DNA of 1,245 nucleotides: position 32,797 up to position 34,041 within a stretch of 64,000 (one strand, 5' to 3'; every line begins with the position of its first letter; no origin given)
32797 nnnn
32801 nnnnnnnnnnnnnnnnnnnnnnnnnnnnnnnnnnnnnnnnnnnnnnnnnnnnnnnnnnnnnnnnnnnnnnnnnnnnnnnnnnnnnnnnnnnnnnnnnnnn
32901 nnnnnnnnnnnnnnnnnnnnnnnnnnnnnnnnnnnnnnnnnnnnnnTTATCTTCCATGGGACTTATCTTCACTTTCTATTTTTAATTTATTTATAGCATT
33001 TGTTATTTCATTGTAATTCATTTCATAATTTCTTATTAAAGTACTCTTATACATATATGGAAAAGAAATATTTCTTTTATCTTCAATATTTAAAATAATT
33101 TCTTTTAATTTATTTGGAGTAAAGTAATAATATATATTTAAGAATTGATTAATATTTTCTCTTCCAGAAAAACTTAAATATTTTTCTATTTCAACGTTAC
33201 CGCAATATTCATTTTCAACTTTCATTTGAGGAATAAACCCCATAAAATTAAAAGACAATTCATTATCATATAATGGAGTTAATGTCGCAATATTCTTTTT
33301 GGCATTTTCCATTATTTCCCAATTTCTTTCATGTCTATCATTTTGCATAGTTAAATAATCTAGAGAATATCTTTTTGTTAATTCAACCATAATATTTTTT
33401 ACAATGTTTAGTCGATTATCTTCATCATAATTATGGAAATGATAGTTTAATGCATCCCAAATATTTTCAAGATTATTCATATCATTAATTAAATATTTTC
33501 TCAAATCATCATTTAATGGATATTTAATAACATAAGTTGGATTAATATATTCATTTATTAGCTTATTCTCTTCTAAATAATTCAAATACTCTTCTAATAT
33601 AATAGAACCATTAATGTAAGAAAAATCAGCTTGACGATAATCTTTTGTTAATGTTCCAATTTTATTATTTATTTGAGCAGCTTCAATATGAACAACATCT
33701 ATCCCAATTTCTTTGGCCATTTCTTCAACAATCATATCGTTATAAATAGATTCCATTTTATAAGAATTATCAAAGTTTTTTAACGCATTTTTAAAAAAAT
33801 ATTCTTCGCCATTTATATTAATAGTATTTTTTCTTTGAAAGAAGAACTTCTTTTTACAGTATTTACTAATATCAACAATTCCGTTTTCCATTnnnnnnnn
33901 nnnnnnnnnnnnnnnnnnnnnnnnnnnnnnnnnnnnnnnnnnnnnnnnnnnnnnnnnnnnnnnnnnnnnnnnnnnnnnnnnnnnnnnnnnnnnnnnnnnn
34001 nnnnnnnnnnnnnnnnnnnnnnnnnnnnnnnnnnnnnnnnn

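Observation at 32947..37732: Two paralogous short HipA-like kinase-fold proteins sit in housekeeping neighbourhoods without HipB or HipS partners, and one has a degenerate catalytic loop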

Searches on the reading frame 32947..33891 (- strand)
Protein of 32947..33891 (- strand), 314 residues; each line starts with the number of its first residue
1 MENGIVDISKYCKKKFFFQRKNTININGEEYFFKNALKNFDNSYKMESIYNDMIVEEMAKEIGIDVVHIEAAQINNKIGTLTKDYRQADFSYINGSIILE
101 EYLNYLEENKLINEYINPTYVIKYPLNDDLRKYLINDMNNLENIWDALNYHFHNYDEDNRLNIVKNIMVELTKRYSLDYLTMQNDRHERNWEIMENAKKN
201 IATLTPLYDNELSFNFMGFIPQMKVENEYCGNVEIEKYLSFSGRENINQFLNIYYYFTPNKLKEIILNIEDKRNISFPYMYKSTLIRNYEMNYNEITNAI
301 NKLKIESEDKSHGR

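Call 3: search_protein_families(library=pfam, proteins=[window:32947-33891:-], max_evalue=10)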
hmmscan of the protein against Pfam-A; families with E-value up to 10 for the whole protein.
window:32947-33891:- (314 aa): 2 families
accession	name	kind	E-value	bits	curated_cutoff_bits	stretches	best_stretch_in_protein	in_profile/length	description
PF07804.18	HipA_C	-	1.4e-05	25.3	30.5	1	166-228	117-177/213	HipA-like C-terminal domain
PF13837.12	Myb_DNA-bind_4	-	0.043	14.6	27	1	43-88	29-69/89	Myb/SANT-like DNA-binding domain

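Call 5: find_homologous_proteins(query=window:32947-33891:-, max_evalue=0.001)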
Query window:32947-33891:- (314 aa): 11 proteins with E <= 0.001 among 1079 candidates.
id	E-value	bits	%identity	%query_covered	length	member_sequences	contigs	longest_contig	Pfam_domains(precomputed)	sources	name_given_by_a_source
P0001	1.5e-201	686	100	100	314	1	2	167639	PF07804.19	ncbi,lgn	-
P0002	9.9e-78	280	48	95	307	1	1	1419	PF07804.19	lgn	-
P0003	3.2e-75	271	48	95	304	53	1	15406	PF07804.19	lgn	-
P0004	1.9e-70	256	45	96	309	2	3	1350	PF07804.19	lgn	-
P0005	3.4e-70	255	45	94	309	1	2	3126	PF07804.19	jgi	-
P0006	1.7e-69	252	46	96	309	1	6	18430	PF07804.19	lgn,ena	-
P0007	1.5e-64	236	43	95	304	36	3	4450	-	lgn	-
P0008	1.1e-44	171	37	90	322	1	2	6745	PF07804.19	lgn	-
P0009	4.2e-18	84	32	59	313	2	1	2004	PF07804.19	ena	-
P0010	5.7e-15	73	30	89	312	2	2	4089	-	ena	-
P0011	1.7e-12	65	39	52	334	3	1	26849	PF07804.19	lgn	-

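Call 6: search_protein_families(library=ncbifam, proteins=[window:32947-33891:-], max_evalue=10)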
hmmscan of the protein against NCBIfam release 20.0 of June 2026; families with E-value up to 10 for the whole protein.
window:32947-33891:- (314 aa): 2 families
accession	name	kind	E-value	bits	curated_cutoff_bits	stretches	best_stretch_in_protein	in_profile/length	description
NF003160.0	PRK04135.1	equivalog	0.014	14.1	468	1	33-93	232-293/403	2,3-bisphosphoglycerate-independent phosphoglycerate mutase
NF002993.0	PRK03745.1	equivalog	0.03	14.6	131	1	55-100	37-76/102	signal recognition particle protein Srp19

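Call 7: search_solved_structures(query=window:32947-33891:-, max_evalue=10, show_alignments=2)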
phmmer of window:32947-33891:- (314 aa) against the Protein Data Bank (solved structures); distinct sequences matched with E-value up to 10: 0.

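Call 9: find_encoding_contigs(protein=P0003, flank=7000, max_places=3)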
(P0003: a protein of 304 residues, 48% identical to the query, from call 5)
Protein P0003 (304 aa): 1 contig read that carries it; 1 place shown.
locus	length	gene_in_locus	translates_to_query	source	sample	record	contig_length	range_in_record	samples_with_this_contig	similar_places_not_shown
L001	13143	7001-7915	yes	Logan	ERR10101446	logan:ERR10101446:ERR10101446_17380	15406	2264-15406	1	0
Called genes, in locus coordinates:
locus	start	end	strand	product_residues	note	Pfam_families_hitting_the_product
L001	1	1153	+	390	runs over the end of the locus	-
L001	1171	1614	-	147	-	-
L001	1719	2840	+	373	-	PF01702:TGT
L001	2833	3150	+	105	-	-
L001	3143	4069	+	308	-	-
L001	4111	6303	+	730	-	PF23139:OB_YrrC, PF14490:HHH_RecD2, PF13086:AAA_11 (weak), PF13245:AAA_19, PF13604:AAA_30, PF20720:nSTAND3 (weak), PF18335:SH3_13, PF13538:UvrD_C_2, +1 more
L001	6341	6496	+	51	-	-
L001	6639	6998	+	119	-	PF01029:NusB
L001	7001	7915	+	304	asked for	PF07804:HipA_C (weak)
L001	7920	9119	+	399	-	PF13742:tRNA_anti_2, PF01336:tRNA_anti-codon, PF02601:Exonuc_VII_L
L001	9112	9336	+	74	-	PF02609:Exonuc_VII_S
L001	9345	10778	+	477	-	PF00587:tRNA-synt_2b, PF03129:HGTP_anticodon, PF09180:ProRS-C_1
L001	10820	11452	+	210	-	-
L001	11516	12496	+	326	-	PF00595:PDZ (faint), PF13180:PDZ_2, PF05580:Peptidase_S55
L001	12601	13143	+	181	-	?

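Call 11: search_protein_families(library=padloc, proteins=[window:32947-33891:-], max_evalue=10)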
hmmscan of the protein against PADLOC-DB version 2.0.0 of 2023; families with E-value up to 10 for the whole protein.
window:32947-33891:- (314 aa): 5 families
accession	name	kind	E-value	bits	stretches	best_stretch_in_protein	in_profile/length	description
PDLC04342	PDC-M03A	-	8.2e-15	53.1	1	13-216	23-196/299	-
PDLC04345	PDC-M03A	-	7.8e-11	39.8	1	13-211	21-190/302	-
PDLC04344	PDC-M03A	-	9.1e-11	39.7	1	13-210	24-188/305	-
PDLC04340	PDC-M03A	-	2.5e-10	38.3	2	150-217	107-174/280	-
PDLC04339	PDC-M03A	-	1.3e-07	29.2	2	169-214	135-178/293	-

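Call 12: search_protein_families(library=phrogs, proteins=[window:32947-33891:-], max_evalue=10)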
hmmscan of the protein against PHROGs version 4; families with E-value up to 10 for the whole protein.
window:32947-33891:- (314 aa): 4 families
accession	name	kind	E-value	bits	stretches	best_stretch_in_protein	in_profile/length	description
phrog_8728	-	unknown function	7e-10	39.4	1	51-213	50-195/307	-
phrog_3163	-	unknown function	0.11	13.4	1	14-82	6-69/121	-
phrog_14682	-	unknown function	2.3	9.8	1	128-175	31-78/97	-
phrog_21099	-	unknown function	3.8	8.6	1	105-158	17-67/125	-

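Call 24: predict_structure(alignment_id=A2)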
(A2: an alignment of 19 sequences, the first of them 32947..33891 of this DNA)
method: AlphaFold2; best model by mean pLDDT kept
length: 314 residues; sequences in the alignment: 19
mean_pLDDT: 89.4   pTM: 0.89
mean pLDDT of the five models: 89.4, 88.6, 88.5, 87.7, 86.7
residues with pLDDT >= 90: 221; 70-90: 69; 50-70: 17; < 50: 7
segments of 3 or more residues with pLDDT < 50: 309-314
pLDDT, mean of each block of 10 residues (from residue 1): 87 67 86 90 90 97 96 91 94 97 97 86 92 92 95 97 97 94 90 95 95 83 67 79 90 97 98 94 96 94 72 30
secondary structure, 60 per line:
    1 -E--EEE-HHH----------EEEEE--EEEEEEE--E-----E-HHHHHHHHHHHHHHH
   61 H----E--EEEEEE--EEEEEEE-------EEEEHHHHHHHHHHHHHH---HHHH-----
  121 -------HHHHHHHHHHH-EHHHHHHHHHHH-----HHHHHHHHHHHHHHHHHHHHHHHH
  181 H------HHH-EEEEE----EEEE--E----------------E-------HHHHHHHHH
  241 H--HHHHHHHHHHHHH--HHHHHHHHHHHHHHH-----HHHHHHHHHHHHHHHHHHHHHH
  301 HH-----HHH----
elements in order: E5-7 E22-26 E29-35 H46-61 E69-74 E77-83 E91-94 H95-108 H112-115 H128-138 H141-151 H157-181 E192-196 E201-204 H232-241 H244-256 H259-273 H279-302

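Call 27: search_protein_representatives(alignment_id=A1)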
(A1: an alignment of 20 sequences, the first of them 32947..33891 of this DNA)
Query: 20 sequences, 312 profile positions. Proteins with E-value up to 0.001 (for the whole library): 2912; up to 1e-10: 908; up to 1e-30: 316. The best 150 are listed.
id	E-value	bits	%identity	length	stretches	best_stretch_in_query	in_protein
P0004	2.4e-104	365.0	-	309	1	4-308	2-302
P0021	7.6e-92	323.9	-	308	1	1-312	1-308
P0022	6.0e-87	307.9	-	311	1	1-312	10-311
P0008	3.3e-86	305.4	-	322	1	1-308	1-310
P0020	3.0e-79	282.6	-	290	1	1-311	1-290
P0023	6.9e-69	248.5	-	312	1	1-311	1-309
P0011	1.6e-67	244.0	-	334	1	3-311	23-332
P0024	2.0e-67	243.7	-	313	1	1-311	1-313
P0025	2.8e-67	243.3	-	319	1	1-309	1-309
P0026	3.5e-67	242.9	-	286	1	1-309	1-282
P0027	2.3e-66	240.3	-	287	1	1-310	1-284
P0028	2.6e-66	240.1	-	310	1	1-308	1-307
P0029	1.2e-65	237.8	-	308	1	1-309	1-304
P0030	1.4e-65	237.7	-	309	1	1-311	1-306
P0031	4.5e-65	236.0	-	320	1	1-309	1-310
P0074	5.2e-54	199.7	-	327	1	1-308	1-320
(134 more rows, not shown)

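Call 35: find_encoding_contigs(protein=P0011, flank=8000, max_places=3)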
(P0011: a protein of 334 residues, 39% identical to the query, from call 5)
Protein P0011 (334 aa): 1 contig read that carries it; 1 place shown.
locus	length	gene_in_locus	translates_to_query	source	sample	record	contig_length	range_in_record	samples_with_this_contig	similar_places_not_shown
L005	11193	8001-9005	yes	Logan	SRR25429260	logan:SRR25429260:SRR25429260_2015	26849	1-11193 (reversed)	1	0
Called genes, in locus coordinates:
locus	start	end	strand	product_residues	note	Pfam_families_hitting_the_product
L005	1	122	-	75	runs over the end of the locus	PF04023:FeoA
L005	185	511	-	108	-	-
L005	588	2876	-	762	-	PF00005:ABC_tran, PF13304:AAA_21 (faint), PF02687:FtsX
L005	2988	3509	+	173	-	PF03729:DUF308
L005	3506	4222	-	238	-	PF07669:Eco57I (weak), PF06325:PrmA, PF05175:MTS, PF08241:Methyltransf_11 (weak), PF13649:Methyltransf_25, PF13847:Methyltransf_31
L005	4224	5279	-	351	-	PF03462:PCRF, PF00472:RF-1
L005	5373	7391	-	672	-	PF05116:S6PP (faint), PF08282:Hydrolase_3, PF02878:PGM_PMM_I, PF02879:PGM_PMM_II, PF02880:PGM_PMM_III, PF00408:PGM_PMM_IV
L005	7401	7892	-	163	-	PF06541:ABC_trans_CmpB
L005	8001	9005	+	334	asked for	PF07804:HipA_C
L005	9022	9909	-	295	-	PF00990:GGDEF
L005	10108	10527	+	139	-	PF07486:Hydrolase_2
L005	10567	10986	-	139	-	PF00380:Ribosomal_S9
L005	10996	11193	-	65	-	?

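Call 36: find_encoding_contigs(protein=P0025, flank=8000, max_places=3)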
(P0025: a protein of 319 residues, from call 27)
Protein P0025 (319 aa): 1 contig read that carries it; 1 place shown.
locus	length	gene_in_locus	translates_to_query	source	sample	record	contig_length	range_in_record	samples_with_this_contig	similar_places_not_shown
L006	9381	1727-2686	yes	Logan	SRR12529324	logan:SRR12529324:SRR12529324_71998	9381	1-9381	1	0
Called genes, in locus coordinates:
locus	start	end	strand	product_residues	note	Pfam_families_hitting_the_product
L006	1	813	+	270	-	?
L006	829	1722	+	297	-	PF07804:HipA_C (weak)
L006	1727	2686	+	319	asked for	PF07804:HipA_C (weak)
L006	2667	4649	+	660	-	PF22745:Nlig-Ia, PF01653:DNA_ligase_aden, PF03120:OB_DNA_ligase, PF03119:DNA_ligase_ZBD, PF14520:HHH_5 (faint), PF00633:HHH (faint), PF12826:HHH_2, PF00533:BRCT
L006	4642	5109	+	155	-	-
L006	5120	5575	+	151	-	-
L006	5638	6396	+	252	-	PF02578:Cu-oxidase_4 (weak)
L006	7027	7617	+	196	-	-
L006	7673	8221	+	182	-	-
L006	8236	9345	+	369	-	PF09992:NAGPA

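Call 37: find_related_loci(query=A1, collection=genome_contigs, flank=6000)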
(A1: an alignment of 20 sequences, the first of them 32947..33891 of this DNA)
Query A1 (314 aa) in genome_contigs; peptide patterns used: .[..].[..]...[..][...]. (x = any residue, [..] = any of these).
38 stretches matched a pattern; 14 encode a relative of the query (tblastn E <= 1e-3); 14 distinct loci.
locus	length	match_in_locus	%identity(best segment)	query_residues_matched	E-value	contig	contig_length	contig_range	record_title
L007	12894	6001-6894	47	6-304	2e-82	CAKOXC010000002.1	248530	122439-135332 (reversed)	MAG: uncultured Bacilli bacterium isolate REFINED_METABAT215_TOP10_CONTIGS_1500_ASSEMBLY_K77_MERGED__Hadza_MoBio_hadza-E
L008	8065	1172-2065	44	6-304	1e-71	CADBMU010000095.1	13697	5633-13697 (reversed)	MAG: uncultured Erysipelotrichaceae bacterium isolate RUG14121 genome assembly, contig: RUG14121_asm_95, whole genome sh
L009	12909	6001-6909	34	4-300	5e-41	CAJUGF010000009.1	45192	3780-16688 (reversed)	MAG TPA_asm: uncultured Bacilli bacterium isolate MGBC134914 genome assembly, contig: MGBC134914.9, whole genome shotgun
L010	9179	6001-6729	28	27-300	7e-24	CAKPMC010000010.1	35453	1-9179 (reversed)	MAG: uncultured Bacilli bacterium isolate REFINED_METABAT215_TOP10_CONTIGS_1500_ASSEMBLY_K77_MERGED__Hadza_MoBio_hadza-E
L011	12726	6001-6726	28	29-289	1e-20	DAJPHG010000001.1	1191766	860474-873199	MAG TPA_asm: Bacilli bacterium isolate VEG01_HIC_0010 tig00004983, whole genome shotgun sequence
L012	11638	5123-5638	33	18-215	6e-20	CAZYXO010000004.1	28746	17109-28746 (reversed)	MAG TPA_asm: uncultured Muribaculaceae bacterium isolate SRP192927_co6_780 genome assembly, contig: NODE_3098_length_287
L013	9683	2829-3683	26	6-305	7e-20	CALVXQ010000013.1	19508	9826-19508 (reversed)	MAG: uncultured Bacilli bacterium isolate BRZ_LM__bin26 genome assembly, contig: BRZ_LM__NODE_3814_length_19508_cov_7.90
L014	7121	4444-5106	29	26-278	9e-17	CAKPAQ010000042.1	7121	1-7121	MAG: uncultured Bacilli bacterium isolate REFINED_METABAT215_TOP10_CONTIGS_1500_ASSEMBLY_K77_MERGED__Hadza_MoBio_hadza-E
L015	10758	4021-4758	25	46-305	1e-16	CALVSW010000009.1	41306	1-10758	MAG: uncultured Bacilli bacterium isolate BRZ_LF__bin95 genome assembly, contig: BRZ_LF__NODE_1043_length_41306_cov_23.4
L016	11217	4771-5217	30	28-210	2e-13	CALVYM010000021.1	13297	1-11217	MAG: uncultured Bacilli bacterium isolate BRZ_CT__bin11 genome assembly, contig: BRZ_CT__NODE_5699_length_13297_cov_11.5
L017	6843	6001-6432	26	29-211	3e-10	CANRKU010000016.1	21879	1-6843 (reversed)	MAG: uncultured Bacilli bacterium isolate Lapin-033__bin46 genome assembly, contig: Lapin-033__NODE_1953_length_21879_co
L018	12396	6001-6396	24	50-211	3e-8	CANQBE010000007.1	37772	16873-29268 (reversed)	MAG: uncultured Bacilli bacterium isolate Lapin-002__bin106 genome assembly, contig: Lapin-002__NODE_1417_length_37772_c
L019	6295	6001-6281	42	46-161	4e-9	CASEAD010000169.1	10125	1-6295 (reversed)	uncultured bacterium isolate Batch1_idba_bin.1115 genome assembly, contig: Batch1_idba_bin.1115.fa_k87_26435158, whole g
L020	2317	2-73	58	138-161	1e-4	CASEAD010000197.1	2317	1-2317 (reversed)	uncultured bacterium isolate Batch1_idba_bin.1115 genome assembly, contig: Batch1_idba_bin.1115.fa_k87_33324223, whole g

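Call 41: search_solved_structures(query=A1, max_evalue=1, show_alignments=3)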
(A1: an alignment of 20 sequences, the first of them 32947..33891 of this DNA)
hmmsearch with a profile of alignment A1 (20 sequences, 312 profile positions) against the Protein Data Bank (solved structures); distinct sequences matched with E-value up to 1: 6.
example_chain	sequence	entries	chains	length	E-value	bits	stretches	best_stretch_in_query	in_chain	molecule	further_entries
3akj_A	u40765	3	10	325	2.6e-08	36.4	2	174-274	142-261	CtkA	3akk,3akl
2crp_A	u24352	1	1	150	0.0027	19.9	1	10-84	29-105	Regulator of G-protein signaling 5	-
8ezr_B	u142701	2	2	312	0.004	19.3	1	172-245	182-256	HipT(Lp)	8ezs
7vkb_A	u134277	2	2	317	0.004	19.3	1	172-244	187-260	HipA_C domain-containing protein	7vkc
4pu5_A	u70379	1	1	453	0.065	15.4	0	39-91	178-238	Toxin-antitoxin system toxin HipA family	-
4pu3_A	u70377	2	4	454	0.065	15.3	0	39-91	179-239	Toxin-antitoxin system toxin HipA family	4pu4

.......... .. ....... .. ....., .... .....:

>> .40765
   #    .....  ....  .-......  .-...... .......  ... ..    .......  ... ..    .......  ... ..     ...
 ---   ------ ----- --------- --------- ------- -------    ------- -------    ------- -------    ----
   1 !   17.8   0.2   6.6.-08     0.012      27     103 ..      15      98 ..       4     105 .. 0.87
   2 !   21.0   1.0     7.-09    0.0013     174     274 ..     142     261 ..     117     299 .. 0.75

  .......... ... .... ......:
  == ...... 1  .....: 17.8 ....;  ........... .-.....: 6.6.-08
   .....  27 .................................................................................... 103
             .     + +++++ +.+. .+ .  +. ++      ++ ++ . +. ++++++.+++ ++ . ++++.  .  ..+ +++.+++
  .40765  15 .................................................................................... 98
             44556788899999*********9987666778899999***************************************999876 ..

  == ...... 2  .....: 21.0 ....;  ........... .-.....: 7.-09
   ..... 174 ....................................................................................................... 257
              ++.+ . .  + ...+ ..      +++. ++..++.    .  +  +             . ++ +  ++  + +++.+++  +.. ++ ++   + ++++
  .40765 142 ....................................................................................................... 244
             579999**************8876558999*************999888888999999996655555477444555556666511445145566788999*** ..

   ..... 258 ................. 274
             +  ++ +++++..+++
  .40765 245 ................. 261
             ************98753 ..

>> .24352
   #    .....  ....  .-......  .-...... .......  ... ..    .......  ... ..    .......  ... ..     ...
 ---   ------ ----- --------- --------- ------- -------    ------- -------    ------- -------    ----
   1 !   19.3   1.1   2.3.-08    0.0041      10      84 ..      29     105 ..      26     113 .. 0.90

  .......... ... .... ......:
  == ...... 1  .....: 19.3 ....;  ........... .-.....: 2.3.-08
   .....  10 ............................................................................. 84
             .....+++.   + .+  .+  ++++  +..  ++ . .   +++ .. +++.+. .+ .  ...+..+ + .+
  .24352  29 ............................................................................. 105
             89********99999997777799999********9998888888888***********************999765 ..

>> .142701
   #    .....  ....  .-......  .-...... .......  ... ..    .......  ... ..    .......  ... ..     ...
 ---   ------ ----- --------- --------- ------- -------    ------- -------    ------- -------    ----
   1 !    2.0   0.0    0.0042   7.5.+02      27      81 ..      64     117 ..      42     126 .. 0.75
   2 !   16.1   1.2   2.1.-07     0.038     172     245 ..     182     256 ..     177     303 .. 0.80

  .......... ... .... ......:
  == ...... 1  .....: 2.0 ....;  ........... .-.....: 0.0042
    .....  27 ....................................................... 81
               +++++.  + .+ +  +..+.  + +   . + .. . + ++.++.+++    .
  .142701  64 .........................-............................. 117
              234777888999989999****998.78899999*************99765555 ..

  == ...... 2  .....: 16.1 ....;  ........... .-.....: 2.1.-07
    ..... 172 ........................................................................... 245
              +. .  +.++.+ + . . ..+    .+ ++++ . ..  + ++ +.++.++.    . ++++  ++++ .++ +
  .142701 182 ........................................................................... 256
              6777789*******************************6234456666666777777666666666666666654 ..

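Call 47: search_protein_families(library=padloc, proteins=[L010:5364-5843:+, L018:5359-5802:+, L017:5385-5834:+, L013:3728-4396:+, L015:4810-5463:+, L010:4484-5398:+, L018:4010-4423:+, L013:4396-6003:+], max_evalue=1)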
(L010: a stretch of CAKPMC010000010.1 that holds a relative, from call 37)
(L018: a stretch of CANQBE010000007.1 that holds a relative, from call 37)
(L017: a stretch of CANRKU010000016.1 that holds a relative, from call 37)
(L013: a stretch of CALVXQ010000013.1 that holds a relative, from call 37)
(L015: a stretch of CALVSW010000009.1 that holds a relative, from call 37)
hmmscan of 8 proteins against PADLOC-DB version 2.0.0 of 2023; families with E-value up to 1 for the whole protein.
L010:5364-5843:+ (159 aa): 0 families

L018:5359-5802:+ (147 aa): 0 families

L017:5385-5834:+ (149 aa): 0 families

L013:3728-4396:+ (222 aa): 0 families

L015:4810-5463:+ (217 aa): 0 families

L010:4484-5398:+ (304 aa): 0 families

L018:4010-4423:+ (137 aa): 0 families

L013:4396-6003:+ (535 aa): 0 families
